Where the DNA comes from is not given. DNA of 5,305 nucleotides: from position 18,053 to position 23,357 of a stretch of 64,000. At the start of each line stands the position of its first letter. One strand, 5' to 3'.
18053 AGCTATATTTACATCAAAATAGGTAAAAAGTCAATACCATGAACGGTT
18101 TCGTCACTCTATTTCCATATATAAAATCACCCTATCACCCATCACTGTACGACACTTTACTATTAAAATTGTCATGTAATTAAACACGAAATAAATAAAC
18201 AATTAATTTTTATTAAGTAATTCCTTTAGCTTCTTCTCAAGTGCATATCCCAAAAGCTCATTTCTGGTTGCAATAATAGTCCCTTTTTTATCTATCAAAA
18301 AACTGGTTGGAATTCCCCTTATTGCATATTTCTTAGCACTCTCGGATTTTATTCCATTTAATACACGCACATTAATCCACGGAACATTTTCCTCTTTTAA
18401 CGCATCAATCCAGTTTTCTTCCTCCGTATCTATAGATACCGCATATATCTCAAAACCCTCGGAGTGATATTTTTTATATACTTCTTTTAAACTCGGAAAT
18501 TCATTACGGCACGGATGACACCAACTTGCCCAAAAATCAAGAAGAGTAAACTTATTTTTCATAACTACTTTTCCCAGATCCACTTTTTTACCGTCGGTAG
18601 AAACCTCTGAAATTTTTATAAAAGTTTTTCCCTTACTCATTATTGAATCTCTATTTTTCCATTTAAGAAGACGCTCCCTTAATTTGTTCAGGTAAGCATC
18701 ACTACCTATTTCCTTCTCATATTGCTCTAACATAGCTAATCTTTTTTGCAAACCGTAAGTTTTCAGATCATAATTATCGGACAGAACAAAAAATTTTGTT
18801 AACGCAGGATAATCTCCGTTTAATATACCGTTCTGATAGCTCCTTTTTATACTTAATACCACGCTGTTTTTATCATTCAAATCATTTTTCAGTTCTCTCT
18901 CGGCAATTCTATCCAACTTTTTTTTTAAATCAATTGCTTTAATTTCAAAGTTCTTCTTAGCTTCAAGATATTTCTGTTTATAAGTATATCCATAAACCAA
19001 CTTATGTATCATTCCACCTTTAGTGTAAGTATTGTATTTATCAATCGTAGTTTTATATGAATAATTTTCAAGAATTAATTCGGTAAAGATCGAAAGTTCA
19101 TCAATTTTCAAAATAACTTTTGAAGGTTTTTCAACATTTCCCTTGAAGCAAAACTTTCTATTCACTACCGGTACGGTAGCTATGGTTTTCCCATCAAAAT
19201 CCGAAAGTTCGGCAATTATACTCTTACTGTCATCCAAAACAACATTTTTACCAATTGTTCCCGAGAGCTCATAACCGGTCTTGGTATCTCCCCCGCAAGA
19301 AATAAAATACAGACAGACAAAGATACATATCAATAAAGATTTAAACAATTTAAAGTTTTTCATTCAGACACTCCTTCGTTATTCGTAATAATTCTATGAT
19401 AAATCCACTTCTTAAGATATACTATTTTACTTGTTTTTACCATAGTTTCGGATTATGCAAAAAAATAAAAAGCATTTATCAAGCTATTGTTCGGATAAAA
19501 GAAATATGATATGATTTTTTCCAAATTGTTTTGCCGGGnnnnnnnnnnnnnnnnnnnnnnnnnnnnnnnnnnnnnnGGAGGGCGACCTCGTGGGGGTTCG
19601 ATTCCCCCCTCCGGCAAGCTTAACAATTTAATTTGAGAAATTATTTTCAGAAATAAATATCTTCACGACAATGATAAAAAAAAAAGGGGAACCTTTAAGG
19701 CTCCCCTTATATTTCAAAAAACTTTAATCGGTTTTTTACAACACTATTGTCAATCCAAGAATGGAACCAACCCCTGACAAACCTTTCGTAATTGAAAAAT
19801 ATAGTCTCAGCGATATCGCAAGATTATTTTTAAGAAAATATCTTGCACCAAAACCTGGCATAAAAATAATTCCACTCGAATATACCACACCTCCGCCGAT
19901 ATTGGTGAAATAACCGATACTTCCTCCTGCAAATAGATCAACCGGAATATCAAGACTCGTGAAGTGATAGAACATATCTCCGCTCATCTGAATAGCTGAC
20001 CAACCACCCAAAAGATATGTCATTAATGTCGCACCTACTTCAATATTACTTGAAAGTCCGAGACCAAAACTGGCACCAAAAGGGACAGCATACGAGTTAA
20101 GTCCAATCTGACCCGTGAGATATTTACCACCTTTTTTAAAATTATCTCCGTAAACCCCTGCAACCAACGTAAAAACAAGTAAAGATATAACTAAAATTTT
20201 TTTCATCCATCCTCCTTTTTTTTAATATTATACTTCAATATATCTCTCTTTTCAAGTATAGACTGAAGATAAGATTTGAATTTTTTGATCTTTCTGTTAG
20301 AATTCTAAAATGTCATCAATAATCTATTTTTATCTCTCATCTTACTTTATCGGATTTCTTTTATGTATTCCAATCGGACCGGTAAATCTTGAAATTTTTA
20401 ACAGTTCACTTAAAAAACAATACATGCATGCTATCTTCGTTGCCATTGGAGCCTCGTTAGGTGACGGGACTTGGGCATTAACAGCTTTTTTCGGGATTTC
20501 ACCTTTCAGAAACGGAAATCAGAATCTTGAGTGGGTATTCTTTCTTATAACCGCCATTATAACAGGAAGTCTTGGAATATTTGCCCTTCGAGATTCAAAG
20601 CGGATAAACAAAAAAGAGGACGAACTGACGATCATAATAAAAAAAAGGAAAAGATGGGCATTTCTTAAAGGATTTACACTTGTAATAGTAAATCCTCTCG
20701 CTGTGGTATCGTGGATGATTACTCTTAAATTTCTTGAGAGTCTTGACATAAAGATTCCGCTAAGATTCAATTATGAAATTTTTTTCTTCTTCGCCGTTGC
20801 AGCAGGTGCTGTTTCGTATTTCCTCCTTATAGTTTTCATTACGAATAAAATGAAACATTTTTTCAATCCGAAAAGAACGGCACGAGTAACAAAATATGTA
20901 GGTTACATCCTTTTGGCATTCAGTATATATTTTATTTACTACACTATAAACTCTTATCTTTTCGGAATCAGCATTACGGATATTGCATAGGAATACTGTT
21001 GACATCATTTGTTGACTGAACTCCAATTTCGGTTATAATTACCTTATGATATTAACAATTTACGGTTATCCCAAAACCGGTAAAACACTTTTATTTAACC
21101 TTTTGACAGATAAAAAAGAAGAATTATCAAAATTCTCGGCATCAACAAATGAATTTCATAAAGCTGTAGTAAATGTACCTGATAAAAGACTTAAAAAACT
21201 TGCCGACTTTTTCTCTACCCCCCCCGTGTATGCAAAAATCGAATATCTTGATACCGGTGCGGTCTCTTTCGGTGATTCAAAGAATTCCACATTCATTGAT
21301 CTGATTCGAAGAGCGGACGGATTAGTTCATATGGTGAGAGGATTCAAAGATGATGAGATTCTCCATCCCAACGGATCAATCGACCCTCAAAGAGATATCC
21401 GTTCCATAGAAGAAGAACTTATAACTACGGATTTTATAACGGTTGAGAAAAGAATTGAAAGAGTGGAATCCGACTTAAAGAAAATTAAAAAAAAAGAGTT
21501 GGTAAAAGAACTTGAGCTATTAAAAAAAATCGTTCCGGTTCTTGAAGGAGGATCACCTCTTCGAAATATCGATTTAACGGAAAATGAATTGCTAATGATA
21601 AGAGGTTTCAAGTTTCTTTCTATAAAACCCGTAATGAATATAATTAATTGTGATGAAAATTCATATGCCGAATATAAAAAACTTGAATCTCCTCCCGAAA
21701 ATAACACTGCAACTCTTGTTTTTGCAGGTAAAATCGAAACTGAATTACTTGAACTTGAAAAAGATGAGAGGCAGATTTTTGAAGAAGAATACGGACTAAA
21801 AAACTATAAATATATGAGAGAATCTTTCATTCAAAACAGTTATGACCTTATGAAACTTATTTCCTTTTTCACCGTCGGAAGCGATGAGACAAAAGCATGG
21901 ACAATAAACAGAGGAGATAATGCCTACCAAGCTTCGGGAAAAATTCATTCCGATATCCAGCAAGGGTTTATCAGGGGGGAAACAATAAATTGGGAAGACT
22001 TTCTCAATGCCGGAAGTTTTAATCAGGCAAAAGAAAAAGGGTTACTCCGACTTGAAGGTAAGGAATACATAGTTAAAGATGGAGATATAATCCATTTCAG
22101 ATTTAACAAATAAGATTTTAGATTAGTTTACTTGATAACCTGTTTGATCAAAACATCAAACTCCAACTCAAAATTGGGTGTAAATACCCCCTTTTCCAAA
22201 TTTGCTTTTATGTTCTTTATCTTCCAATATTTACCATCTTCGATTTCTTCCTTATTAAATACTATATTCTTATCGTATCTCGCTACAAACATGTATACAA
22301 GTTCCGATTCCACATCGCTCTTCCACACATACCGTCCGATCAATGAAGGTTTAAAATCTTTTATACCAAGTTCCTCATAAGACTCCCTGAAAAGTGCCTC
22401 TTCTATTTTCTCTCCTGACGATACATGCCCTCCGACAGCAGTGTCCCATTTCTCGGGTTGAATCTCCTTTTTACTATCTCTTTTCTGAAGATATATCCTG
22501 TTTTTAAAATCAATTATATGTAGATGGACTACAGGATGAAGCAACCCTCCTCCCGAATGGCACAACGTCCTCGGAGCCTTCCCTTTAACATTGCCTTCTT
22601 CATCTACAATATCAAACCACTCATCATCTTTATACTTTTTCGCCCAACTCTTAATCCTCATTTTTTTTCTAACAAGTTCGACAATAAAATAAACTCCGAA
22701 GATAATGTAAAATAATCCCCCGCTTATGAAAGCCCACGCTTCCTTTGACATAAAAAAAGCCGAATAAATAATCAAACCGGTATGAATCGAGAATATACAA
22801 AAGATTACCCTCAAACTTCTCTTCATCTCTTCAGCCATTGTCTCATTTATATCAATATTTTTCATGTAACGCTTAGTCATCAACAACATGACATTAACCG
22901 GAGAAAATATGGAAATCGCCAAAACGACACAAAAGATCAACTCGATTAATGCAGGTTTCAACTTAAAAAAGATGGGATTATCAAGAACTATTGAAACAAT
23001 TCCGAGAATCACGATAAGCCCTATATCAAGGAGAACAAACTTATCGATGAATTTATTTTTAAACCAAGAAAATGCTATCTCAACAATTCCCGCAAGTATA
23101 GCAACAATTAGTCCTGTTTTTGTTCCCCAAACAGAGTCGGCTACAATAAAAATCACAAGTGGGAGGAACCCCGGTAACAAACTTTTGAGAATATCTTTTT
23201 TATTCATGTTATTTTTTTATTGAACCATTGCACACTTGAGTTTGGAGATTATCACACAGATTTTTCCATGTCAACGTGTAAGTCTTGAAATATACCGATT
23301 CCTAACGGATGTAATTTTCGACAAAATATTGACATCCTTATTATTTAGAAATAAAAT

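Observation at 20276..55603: Pervasive leaderless-type gene starts across the window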

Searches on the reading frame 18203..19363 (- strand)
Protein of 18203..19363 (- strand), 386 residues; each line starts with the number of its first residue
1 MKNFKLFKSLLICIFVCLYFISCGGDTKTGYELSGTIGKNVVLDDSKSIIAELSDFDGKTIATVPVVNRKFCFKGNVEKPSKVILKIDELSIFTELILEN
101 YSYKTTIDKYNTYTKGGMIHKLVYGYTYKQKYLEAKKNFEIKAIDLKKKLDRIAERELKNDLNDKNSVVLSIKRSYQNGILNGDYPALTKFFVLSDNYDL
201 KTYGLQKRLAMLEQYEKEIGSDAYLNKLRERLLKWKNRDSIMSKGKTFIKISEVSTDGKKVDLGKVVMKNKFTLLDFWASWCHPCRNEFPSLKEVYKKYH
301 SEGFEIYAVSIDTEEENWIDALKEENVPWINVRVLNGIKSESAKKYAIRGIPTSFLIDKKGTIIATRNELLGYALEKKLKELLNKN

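Call 60: search_protein_families(library=pfam, proteins=[window:18203-19363:-])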
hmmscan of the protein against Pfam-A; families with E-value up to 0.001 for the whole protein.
window:18203-19363:- (386 aa): 6 families
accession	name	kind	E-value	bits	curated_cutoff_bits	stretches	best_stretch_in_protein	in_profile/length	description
PF13905.12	Thioredoxin_8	-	2.8e-21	76.1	27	1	270-363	1-94/94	Thioredoxin-like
PF00578.27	AhpC-TSA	-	3.9e-20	72.5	26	1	250-364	7-122/124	AhpC/TSA family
PF08534.16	Redoxin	-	9.8e-18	64.8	26.6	1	246-369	4-134/148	Redoxin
PF00085.26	Thioredoxin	-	1.5e-10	41.4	23.5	1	266-316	13-63/103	Thioredoxin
PF13098.12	Thioredoxin_2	-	3.5e-08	34.2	27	1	269-381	4-102/104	Thioredoxin-like domain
PF14289.11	DUF4369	-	8.2e-06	26.7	25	1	31-117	1-85/91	Domain of unknown function (DUF4369)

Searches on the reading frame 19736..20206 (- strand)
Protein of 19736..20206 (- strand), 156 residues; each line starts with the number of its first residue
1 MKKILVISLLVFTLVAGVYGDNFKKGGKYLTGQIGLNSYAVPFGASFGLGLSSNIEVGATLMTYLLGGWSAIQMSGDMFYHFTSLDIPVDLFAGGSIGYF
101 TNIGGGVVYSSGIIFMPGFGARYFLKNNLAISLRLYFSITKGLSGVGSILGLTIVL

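Call 60: search_protein_families(library=pfam, proteins=[window:19736-20206:-])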
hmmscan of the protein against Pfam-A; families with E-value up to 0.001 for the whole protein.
window:19736-20206:- (156 aa): 1 family
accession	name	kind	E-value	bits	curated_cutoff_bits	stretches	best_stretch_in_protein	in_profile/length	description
PF01001.24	HCV_NS4b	-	0.00032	20.8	27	1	26-100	44-115/192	Hepatitis C virus non-structural protein NS4b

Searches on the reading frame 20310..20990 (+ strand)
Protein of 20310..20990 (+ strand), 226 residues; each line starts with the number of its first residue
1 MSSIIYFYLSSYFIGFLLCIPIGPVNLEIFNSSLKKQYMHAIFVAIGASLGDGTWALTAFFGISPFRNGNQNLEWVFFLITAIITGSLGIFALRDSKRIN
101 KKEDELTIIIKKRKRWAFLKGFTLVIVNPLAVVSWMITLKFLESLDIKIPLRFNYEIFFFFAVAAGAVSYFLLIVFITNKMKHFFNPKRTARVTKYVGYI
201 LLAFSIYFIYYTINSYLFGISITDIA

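Call 8: search_protein_families(library=pfam, proteins=[window:20310-20990:+])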
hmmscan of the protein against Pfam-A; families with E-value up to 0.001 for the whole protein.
window:20310-20990:+ (226 aa): 1 family
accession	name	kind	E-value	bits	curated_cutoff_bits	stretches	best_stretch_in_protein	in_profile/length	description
PF01810.24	LysE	-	8.8e-16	58.4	25.6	1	18-211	3-192/193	LysE type translocator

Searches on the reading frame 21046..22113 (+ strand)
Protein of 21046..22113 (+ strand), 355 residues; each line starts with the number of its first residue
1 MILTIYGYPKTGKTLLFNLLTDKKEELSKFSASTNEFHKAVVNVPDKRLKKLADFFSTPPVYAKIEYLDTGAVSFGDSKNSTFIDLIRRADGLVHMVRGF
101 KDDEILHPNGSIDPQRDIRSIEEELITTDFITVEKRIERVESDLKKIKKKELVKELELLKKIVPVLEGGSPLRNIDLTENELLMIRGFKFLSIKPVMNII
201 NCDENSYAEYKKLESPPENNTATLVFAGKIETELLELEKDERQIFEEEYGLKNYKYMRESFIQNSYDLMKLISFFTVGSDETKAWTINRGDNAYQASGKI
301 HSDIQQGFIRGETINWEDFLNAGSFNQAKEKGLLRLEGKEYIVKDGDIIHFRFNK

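Call 8: search_protein_families(library=pfam, proteins=[window:21046-22113:+])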
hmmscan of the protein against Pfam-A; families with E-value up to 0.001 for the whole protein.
window:21046-22113:+ (355 aa): 3 families
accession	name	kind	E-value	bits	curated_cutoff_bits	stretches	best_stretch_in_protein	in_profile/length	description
PF06071.19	YchF-GTPase_C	-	6.9e-36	122.7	27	1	271-354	1-84/84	Protein of unknown function (DUF933)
PF01926.29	MMR_HSR1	-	2.7e-07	31.1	21.9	1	4-122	3-100/113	50S ribosome-binding GTPase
PF02421.24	FeoB_N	-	0.00011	22.3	27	1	4-49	4-49/156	Ferrous iron transport protein B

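Call 11: find_related_loci(query=window:21046-22113:+, collection=genome_contigs, flank=3000)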
Query window:21046-22113:+ (355 aa) in genome_contigs; peptide patterns used: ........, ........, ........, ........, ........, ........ (x = any residue, [..] = any of these).
404 stretches matched a pattern; 8 encode a relative of the query (tblastn E <= 1e-3); 8 distinct loci.
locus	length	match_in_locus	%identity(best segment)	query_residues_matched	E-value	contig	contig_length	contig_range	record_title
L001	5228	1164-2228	85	1-355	0e+0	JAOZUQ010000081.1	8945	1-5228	MAG: Candidatus Aminicenantes bacterium isolate GMC8.metabat2.13 GMC8_8279_length_8945_cov_7.120135, whole genome shotgu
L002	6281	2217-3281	84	1-355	0e+0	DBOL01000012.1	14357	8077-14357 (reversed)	MAG TPA_asm: Candidatus Aminicenantes bacterium UBA647 UBA647_contig_7961, whole genome shotgun sequence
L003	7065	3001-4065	85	1-355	0e+0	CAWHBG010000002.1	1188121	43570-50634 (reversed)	MAG: Candidatus Aminicenantes bacterium isolate MFD03804.bin.1.187 genome assembly, contig: contig_46967, whole genome s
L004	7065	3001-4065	77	1-355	0e+0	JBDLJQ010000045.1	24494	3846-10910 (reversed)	MAG: Acidobacteriota bacterium isolate MAG103 MAG103_45, whole genome shotgun sequence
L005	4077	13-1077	72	1-355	2e-177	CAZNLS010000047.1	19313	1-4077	MAG TPA_asm: uncultured Clostridia bacterium isolate binchicken_co275_129 genome assembly, contig: NODE_3728_length_1931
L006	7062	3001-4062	72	1-355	3e-172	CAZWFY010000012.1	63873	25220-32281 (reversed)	MAG TPA_asm: uncultured Clostridia bacterium isolate binchicken_co67_288 genome assembly, contig: NODE_337_length_63873_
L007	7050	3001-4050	66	1-350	6e-155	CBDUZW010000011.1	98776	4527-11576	MAG TPA_asm: uncultured bacterium isolate SRR22302365_binner123_Refined_103 genome assembly, contig: ERZ25074835.42, who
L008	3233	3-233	88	279-355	2e-41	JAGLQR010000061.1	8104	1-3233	MAG: Candidatus Aminicenantes bacterium isolate RS_8_64 ROV157_8.bin.64.fa_61, whole genome shotgun sequence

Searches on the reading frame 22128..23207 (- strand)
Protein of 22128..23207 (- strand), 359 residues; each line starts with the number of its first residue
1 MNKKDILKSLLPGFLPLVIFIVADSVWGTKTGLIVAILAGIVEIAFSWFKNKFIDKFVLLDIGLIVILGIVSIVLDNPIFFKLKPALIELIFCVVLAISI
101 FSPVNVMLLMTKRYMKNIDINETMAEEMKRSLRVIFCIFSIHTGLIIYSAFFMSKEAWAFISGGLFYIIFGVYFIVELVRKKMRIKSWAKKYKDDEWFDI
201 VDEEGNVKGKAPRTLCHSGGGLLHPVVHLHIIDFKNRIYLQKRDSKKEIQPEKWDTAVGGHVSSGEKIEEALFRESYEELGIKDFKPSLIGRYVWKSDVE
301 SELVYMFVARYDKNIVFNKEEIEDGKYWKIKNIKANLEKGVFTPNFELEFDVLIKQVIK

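Call 8: search_protein_families(library=pfam, proteins=[window:22128-23207:-])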
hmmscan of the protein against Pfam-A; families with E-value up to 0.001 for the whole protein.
window:22128-23207:- (359 aa): 2 families
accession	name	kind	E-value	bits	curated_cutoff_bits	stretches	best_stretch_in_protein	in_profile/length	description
PF04279.20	IspA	-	3.6e-14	53.8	28.7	1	13-169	6-158/176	Intracellular septation protein A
PF00293.34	NUDIX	-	2.4e-13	50.7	21.1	1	224-338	3-126/134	NUDIX domain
